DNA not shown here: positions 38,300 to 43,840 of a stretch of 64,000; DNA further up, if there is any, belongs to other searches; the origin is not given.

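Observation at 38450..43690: Two-partner-secretion exoprotein whose passenger is an array of about 12 FG-GAP (integrin-alpha-like) repeats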

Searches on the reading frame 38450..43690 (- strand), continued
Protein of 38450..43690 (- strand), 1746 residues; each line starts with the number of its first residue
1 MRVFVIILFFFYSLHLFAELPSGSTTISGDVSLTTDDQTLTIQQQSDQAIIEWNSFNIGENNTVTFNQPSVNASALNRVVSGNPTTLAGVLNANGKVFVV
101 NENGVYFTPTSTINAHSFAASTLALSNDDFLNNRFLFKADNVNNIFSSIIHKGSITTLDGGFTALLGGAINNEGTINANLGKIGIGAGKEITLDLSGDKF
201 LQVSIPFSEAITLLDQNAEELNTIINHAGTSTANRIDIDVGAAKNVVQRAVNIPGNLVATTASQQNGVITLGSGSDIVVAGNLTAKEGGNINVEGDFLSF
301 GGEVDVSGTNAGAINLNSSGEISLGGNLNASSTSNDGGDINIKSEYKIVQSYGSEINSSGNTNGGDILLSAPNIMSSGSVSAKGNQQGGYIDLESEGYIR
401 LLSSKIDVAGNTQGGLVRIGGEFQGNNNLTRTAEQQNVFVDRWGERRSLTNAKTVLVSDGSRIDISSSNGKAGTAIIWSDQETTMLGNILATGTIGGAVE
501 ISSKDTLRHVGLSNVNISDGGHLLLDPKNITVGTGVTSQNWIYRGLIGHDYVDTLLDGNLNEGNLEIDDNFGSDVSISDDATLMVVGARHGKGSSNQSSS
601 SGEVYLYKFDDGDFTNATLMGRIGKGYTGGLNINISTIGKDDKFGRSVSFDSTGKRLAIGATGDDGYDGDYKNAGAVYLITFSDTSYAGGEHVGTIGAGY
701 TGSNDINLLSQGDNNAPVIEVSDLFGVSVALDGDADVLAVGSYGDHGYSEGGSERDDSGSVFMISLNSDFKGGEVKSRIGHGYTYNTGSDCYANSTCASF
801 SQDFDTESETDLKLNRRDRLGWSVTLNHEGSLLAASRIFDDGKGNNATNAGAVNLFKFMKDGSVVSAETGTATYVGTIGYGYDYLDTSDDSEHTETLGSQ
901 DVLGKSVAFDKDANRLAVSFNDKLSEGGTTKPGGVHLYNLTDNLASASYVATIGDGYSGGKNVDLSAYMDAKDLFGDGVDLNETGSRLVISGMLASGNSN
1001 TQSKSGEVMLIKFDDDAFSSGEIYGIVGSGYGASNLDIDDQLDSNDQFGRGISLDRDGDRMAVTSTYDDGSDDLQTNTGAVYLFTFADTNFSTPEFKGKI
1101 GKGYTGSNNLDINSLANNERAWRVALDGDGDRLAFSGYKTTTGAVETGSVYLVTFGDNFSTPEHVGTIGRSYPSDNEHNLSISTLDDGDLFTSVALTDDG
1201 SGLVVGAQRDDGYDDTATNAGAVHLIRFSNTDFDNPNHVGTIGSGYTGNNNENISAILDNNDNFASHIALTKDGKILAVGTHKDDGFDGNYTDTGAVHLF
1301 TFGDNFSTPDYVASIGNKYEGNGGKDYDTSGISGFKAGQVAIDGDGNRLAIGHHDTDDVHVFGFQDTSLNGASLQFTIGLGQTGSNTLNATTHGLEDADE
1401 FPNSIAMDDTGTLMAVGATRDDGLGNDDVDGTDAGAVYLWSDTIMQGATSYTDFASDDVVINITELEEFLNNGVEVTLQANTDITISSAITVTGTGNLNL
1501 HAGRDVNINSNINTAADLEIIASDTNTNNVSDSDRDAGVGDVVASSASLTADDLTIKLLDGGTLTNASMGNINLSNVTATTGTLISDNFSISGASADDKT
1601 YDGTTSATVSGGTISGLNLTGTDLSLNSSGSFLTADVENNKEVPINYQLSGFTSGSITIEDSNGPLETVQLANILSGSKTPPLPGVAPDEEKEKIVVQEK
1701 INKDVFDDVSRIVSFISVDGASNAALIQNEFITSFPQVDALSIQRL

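Call 9: find_homologous_proteins(query=window:38450-43690:-, max_evalue=0.00001)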
Query window:38450-43690:- (1746 aa): 624 proteins with E <= 0.00001 among 8000 candidates; the best 120 are listed.
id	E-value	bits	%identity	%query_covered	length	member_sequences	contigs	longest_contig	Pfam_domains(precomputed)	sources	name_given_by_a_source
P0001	0.0e+0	3698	98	100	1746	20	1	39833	PF14312.13,PF05860.20,PF18657.7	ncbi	-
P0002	0.0e+0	2880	92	85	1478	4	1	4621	PF14312.13,PF18657.7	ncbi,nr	ncbi:YDG domain-containing protein, partial [Pelagibacteraceae bacterium]|nr:YDG domain-containing p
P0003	0.0e+0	2789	77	100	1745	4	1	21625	PF14312.13,PF05860.20,PF18657.7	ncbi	-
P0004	0.0e+0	2782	76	100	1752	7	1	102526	PF14312.13,PF05860.20,PF18657.7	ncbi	-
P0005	0.0e+0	2775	76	99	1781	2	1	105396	PF14312.13,PF05860.20,PF18657.7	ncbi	-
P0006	0.0e+0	2770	76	99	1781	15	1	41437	PF14312.13,PF05860.20,PF18657.7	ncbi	-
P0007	0.0e+0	2763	77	100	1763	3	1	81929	PF14312.13,PF05860.20,PF18657.7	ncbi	-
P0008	0.0e+0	2749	76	100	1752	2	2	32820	PF14312.13,PF05860.20,PF18657.7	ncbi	-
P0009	0.0e+0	2746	76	100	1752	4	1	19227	PF14312.13,PF05860.20,PF18657.7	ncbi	-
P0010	0.0e+0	2746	76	99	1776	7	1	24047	PF14312.13,PF05860.20,PF18657.7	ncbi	-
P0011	0.0e+0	2731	75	99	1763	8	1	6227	PF14312.13,PF05860.20,PF18657.7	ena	-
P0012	0.0e+0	2562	72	100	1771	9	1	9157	PF14312.13,PF05860.20,PF18657.7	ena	-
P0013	0.0e+0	2415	67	100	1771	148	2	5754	PF14312.13,PF05860.20,PF18657.7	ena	-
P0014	0.0e+0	2402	68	99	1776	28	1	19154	PF14312.13,PF05860.20,PF18657.7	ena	-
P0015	0.0e+0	2342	66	100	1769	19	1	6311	PF14312.13,PF05860.20,PF18657.7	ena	-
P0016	0.0e+0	2215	64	100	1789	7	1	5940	PF14312.13,PF05860.20,PF18657.7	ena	-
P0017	0.0e+0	1834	55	100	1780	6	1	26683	PF14312.13,PF05860.20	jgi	-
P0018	0.0e+0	1817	54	100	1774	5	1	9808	PF14312.13,PF05860.20,PF18657.7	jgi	-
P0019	0.0e+0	1747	53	99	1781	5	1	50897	PF14312.13,PF05860.20,PF18657.7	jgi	-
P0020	0.0e+0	1712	53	100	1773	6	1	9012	PF14312.13,PF05860.20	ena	-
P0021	0.0e+0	1633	51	100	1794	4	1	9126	PF14312.13,PF05860.20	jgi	jgi:filamentous hemagglutinin family protein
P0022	0.0e+0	1090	56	56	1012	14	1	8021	PF14312.13,PF05860.20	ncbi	-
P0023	2.0e-298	1012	35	81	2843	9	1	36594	PF14312.13,PF05860.20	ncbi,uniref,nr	ncbi:filamentous hemagglutinin N-terminal domain-containing protein [Sphingosinicella sp.]|uniref:be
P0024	3.9e-283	961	45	52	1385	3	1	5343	PF05860.20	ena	-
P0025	5.5e-283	961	42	62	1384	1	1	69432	PF05860.20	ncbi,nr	ncbi:filamentous hemagglutinin N-terminal domain-containing protein [Pelagibacteraceae bacterium]|nr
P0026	5.4e-281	954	42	62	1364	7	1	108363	PF05860.20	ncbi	-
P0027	1.1e-280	953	55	42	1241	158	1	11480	PF05860.20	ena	-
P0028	8.0e-280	950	46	50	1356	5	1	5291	PF05860.20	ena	-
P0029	5.3e-279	947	55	42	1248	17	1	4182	PF05860.20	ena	-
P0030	9.9e-279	946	46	50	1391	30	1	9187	PF05860.20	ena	-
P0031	1.1e-278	946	54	42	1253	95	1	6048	PF05860.20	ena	-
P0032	1.5e-278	946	49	45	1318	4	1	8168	PF05860.20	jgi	-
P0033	8.4e-278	943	54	42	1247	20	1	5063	PF05860.20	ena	-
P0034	1.9e-277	942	45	56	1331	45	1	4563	PF05860.20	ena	-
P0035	2.2e-277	942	54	42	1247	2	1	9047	PF05860.20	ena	-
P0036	4.7e-277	941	49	45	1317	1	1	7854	PF05860.20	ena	-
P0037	1.1e-276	940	43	56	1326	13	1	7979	PF05860.20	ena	-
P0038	5.3e-276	937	54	42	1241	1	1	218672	PF05860.20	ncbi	-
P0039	4.1e-269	915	53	42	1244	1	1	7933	PF05860.20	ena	-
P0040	3.2e-268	912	53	42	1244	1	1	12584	PF05860.20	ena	-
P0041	1.4e-267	909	53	42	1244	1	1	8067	PF05860.20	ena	-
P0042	3.3e-265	902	53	42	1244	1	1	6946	PF05860.20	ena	-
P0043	1.7e-225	770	31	78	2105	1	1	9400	PF14312.13,PF05860.20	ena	-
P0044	4.4e-208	712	30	81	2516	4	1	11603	PF14312.13,PF05860.20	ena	-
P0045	2.0e-205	703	31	76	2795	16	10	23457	PF14312.13,PF05860.20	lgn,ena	-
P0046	4.3e-192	659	34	89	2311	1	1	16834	PF14312.13,PF05860.20,PF18676.7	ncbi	-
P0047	3.0e-186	640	32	89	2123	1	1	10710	PF14312.13,PF05860.20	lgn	-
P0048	4.6e-185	636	33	58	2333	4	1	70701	PF14312.13,PF21114.4,PF05860.20,PF18657.7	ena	-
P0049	6.8e-185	635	32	90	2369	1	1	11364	PF14312.13,PF05860.20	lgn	-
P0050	7.0e-178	612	32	90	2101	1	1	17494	PF14312.13,PF05860.20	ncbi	-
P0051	1.8e-170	588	36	56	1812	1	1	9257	PF14312.13,PF13018.12,PF05860.20,PF18657.7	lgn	-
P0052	9.4e-152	526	33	87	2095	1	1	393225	PF14312.13,PF05860.20,PF18676.7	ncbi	-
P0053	3.8e-144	500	31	89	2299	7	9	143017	PF14312.13,PF18886.7,PF05860.20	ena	-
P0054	1.2e-143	499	35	51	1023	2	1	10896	PF14312.13,PF05860.20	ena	-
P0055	2.6e-139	484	33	59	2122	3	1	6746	PF14312.13,PF05860.20,PF00656.28,PF18657.7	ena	-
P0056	1.5e-122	429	32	56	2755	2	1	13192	PF13018.12,PF05860.20,PF18657.7,PF18676.7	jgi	-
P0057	3.6e-114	401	28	81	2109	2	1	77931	PF14312.13,PF05860.20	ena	-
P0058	2.4e-104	368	33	48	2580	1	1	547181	PF14312.13,PF13018.12,PF05860.20,PF18657.7,PF18676.7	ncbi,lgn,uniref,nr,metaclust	ncbi:YDG domain-containing protein [Pseudoduganella violaceinigra]|uniref:YDG domain-containing prot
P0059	4.7e-99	351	33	57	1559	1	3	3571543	PF14312.13,PF05860.20,PF18676.7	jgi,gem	-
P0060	1.6e-98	349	33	57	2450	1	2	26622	PF14312.13,PF05860.20,PF18676.7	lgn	-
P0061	3.2e-98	348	33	48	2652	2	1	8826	PF13018.12,PF05860.20,PF18657.7,PF18676.7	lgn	-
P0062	8.1e-98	347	32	53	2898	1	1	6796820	PF14312.13,PF13018.12,PF05860.20,PF18657.7,PF18676.7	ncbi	ncbi:YDG domain-containing protein [Duganella sp. PWIR1]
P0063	3.2e-97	345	32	48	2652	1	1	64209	PF13018.12,PF05860.20,PF18657.7,PF18676.7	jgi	-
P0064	5.3e-96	341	33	53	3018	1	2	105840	PF13018.12,PF05860.20,PF18657.7,PF18676.7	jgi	jgi:filamentous hemagglutinin family protein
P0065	2.6e-94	335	36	38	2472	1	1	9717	PF14312.13,PF13018.12,PF05860.20,PF18657.7,PF18676.7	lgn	-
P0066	2.0e-93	332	30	77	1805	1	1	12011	PF14312.13,PF05860.20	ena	-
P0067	2.7e-78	282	35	30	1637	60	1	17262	PF07691.18,PF05860.20,PF18657.7,PF10528.15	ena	-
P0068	2.1e-67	246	38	17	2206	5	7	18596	PF13018.12,PF05860.20,PF18657.7,PF07581.18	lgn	-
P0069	3.0e-67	245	33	31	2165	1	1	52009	PF05860.20,PF18657.7,PF18676.7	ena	-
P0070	9.2e-67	244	37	17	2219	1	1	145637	PF05860.20,PF18657.7,PF07581.18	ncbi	ncbi:filamentous hemagglutinin N-terminal domain-containing protein, partial [Billgrantia endophytic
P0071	8.4e-64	234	34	31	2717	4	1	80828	PF18657.7,PF18676.7,PF07581.18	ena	-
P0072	3.1e-63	232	36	15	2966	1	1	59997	PF05342.20,PF13018.12,PF05860.20,PF18657.7,PF07581.18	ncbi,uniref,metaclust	ncbi:two-partner secretion domain-containing protein, partial [Thiomicrospira microaerophila]|uniref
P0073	6.5e-61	224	29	77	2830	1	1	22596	PF14312.13,PF18886.7,PF05860.20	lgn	-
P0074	1.1e-57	214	35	17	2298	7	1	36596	PF05860.20,PF18657.7,PF07581.18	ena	-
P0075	1.9e-56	210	29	26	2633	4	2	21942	PF13018.12,PF05860.20,PF18676.7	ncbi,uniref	ncbi:filamentous hemagglutinin N-terminal domain-containing protein [Polaromonas sp. DSR2-3-2]|unire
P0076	3.7e-56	209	32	19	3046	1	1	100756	PF05342.20,PF05860.20,PF07581.18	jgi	jgi:filamentous hemagglutinin family protein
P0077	1.4e-54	203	41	11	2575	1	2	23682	PF13018.12,PF05860.20,PF18657.7,PF28537.1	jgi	-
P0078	1.0e-52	197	31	20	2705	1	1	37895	PF13018.12,PF05860.20,PF18657.7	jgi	-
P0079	1.7e-52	197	37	16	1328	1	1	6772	PF05860.20,PF18657.7,PF07581.18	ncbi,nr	ncbi:MAG: filamentous hemagglutinin N-terminal domain-containing protein, partial [Acidobacteriota b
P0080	4.4e-52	195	31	23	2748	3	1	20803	PF05860.20,PF18676.7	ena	-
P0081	1.6e-51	193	34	19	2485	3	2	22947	PF05860.20,PF18657.7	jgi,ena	-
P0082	2.2e-49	186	38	19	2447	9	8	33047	PF05860.20,PF18657.7,PF18676.7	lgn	-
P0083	2.5e-49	186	31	17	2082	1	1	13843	PF05860.20,PF18657.7,PF07581.18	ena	-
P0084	3.2e-49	186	35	15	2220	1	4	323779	PF05860.20,PF18657.7,PF07581.18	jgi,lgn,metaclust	metaclust:\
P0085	5.7e-49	185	32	30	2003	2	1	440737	PF05860.20,PF18676.7,PF18888.6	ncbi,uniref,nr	ncbi:filamentous hemagglutinin family N-terminal domain-containing protein [Noviherbaspirillum humi]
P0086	7.2e-49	184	32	20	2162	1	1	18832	PF18886.7,PF05860.20,PF18657.7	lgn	-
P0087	1.5e-48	183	33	17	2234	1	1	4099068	PF05860.20,PF18657.7,PF07581.18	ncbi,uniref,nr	ncbi:filamentous hemagglutinin N-terminal domain-containing protein [Geobacter sp. FeAm09]|uniref:tw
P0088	2.1e-48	183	34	15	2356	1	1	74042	PF05860.20,PF18657.7,PF07581.18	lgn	-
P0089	1.2e-47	180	31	17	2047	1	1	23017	PF05342.20,PF05860.20,PF18657.7,PF07581.18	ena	-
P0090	1.5e-47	180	33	22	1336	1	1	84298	PF05860.20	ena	-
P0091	1.5e-46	177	30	34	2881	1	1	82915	PF18886.7,PF05860.20,PF18657.7,PF18888.6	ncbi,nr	ncbi:MAG: YDG domain-containing protein, partial [Deltaproteobacteria bacterium]|nr:YDG domain-conta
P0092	1.7e-46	177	40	11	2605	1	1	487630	PF13018.12,PF05860.20,PF18657.7,PF28537.1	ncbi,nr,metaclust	ncbi:filamentous hemagglutinin family N-terminal domain-containing protein [Massilia sp. PDC64]|nr:Y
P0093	4.1e-45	172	42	11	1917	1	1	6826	PF13018.12,PF05860.20,PF18657.7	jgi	jgi:filamentous hemagglutinin family protein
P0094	3.2e-44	169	30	32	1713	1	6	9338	PF13018.12,PF05860.20,PF18888.6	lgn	-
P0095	8.0e-44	168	34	32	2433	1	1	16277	PF05860.20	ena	-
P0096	1.5e-43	167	38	11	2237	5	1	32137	PF05860.20,PF18657.7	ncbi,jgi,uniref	ncbi:MAG TPA: filamentous hemagglutinin N-terminal domain-containing protein [Methylosinus sp.]|jgi:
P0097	1.9e-43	167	37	11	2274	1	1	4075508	PF05860.20,PF18657.7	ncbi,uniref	ncbi:filamentous hemagglutinin N-terminal domain-containing protein [Methylosinus sporium]|uniref:tw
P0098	2.2e-42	163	37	18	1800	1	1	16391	PF05860.20,PF18676.7,PF07581.18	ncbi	ncbi:MAG: MBG domain-containing protein [Alphaproteobacteria bacterium]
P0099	1.0e-41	161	33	17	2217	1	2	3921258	PF05860.20,PF18657.7,PF07581.18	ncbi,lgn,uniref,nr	ncbi:filamentous hemagglutinin N-terminal domain-containing protein [Geobacter sp. AOG2]|uniref:two-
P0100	3.0e-41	159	37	17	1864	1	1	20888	PF05860.20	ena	-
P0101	8.5e-41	158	41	16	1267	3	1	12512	PF05860.20,PF18657.7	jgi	jgi:filamentous hemagglutinin family protein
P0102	8.9e-41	158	31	23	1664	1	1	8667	PF05860.20,PF07581.18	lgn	-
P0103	9.4e-41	158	33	21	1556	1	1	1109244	PF05860.20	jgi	jgi:filamentous hemagglutinin family protein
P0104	1.3e-40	157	32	22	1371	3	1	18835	PF05860.20,PF18676.7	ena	-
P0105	9.9e-40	154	38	15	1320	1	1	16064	PF05860.20,PF18676.7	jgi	jgi:filamentous hemagglutinin family protein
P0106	6.4e-39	151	33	22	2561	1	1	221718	PF05860.20,PF18657.7,PF18676.7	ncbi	-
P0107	1.3e-38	150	30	16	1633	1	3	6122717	PF13018.12,PF05860.20,PF18657.7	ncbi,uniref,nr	ncbi:filamentous hemagglutinin [Herbaspirillum rubrisubalbicans Os34]|uniref:Filamentous hemagglutin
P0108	1.5e-38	150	30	16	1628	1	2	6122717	PF13018.12,PF05860.20,PF18657.7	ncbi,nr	ncbi:YDG domain-containing protein [Herbaspirillum rubrisubalbicans]|nr:YDG domain-containing protei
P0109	1.5e-38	150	39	11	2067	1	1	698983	PF13018.12,PF05860.20,PF18657.7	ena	-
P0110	2.0e-38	150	30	16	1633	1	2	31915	PF13018.12,PF05860.20,PF18657.7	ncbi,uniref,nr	ncbi:filamentous hemagglutinin [Herbaspirillum rubrisubalbicans]|uniref:Filamentous hemagglutinin n=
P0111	2.2e-38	150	30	16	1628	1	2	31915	PF13018.12,PF05860.20,PF18657.7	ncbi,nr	ncbi:YDG domain-containing protein [Herbaspirillum rubrisubalbicans]|nr:YDG domain-containing protei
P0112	3.0e-38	149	31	16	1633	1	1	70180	PF13018.12,PF05860.20,PF18657.7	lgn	-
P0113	3.1e-38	149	31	16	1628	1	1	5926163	PF13018.12,PF05860.20,PF18657.7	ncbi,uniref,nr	ncbi:filamentous hemagglutinin family protein [Herbaspirillum rubrisubalbicans]|uniref:YDG domain-co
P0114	3.4e-38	149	30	16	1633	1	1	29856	PF13018.12,PF05860.20,PF18657.7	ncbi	-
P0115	3.8e-38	149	30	16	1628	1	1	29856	PF13018.12,PF05860.20,PF18657.7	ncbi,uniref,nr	ncbi:YDG domain-containing protein [uncultured Herbaspirillum sp.]|uniref:YDG domain-containing prot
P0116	3.9e-38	149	34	29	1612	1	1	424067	PF13018.12,PF05860.20,PF18888.6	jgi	-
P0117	6.1e-38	148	30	28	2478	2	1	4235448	PF05860.20,PF18657.7,PF07581.18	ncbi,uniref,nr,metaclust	ncbi:filamentous hemagglutinin N-terminal domain-containing protein [Methyloferula stellata]|uniref:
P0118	6.9e-38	148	39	16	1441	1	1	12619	PF05342.20,PF05860.20,PF18657.7,PF18676.7,PF07581.18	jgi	-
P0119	7.5e-38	148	28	32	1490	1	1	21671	PF05860.20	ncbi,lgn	-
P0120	1.1e-37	147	30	16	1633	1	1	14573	PF13018.12,PF05860.20,PF18657.7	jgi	jgi:filamentous hemagglutinin family protein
